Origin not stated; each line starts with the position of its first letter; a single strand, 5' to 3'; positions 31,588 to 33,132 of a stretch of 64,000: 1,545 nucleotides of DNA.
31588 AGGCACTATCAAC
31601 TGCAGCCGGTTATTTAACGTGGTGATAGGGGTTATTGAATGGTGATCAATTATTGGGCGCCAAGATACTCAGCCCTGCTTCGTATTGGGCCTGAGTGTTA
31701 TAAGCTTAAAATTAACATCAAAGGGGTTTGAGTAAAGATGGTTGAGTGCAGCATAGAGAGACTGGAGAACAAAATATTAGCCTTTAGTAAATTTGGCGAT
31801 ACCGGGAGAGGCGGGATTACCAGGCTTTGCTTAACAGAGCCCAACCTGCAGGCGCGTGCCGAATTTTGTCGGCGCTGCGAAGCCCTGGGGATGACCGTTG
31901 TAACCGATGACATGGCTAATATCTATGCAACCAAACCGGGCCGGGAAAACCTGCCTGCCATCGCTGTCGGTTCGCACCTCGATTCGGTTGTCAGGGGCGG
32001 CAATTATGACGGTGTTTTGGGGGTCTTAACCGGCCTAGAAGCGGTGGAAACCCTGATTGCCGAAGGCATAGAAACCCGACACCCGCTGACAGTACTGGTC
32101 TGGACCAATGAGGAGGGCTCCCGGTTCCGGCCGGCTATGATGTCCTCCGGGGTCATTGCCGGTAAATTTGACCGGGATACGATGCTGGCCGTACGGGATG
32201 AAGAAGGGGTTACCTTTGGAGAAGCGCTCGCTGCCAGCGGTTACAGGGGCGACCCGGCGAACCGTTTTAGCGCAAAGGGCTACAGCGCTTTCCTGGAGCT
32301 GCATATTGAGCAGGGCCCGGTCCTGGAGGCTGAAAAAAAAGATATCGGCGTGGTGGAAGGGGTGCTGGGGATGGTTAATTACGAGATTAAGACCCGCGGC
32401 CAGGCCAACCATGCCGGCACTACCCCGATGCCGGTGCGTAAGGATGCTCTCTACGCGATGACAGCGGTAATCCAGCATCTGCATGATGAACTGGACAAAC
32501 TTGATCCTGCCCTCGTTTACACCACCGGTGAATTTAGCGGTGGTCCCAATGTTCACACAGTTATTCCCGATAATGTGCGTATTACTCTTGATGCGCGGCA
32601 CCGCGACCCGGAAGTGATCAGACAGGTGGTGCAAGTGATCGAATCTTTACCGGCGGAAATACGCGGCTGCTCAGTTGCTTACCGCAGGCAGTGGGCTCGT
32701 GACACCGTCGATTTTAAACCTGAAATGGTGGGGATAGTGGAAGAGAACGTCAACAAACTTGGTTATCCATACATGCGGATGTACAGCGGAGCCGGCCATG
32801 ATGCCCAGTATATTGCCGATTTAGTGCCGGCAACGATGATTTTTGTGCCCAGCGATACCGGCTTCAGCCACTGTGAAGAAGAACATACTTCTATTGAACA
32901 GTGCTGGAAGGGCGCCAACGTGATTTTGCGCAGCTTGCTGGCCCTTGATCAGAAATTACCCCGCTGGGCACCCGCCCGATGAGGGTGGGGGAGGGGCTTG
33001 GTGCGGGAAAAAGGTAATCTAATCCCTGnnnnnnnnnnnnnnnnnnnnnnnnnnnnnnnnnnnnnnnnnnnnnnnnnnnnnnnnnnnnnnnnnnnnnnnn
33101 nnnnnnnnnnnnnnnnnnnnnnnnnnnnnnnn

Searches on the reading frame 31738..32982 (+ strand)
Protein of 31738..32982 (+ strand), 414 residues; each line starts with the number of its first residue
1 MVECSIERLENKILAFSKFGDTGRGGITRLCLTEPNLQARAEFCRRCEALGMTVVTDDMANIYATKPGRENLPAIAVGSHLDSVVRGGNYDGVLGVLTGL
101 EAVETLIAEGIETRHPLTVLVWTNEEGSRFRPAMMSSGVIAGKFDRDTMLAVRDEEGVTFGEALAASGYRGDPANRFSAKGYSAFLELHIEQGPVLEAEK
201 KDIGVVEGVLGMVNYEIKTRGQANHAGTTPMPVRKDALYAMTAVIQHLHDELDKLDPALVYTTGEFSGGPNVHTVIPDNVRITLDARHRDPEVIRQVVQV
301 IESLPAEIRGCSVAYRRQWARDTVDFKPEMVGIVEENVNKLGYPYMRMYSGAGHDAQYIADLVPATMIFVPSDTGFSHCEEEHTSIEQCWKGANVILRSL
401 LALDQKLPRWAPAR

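Call 36: search_protein_families(library=pfam, proteins=[window:31738-32982:+], max_evalue=0.01)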
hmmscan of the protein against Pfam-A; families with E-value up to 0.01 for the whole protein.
window:31738-32982:+ (414 aa): 3 families
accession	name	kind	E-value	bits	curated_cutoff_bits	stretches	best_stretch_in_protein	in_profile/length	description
PF01546.33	Peptidase_M20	-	2.5e-24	86.8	24.6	1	78-400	3-204/206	Peptidase family M20/M25/M40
PF07687.19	M20_dimer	-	3.1e-08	34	21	1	211-304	5-98/107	Peptidase dimerisation domain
PF04389.22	Peptidase_M28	-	0.00028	21.1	21.3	1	61-127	1-68/193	Peptidase family M28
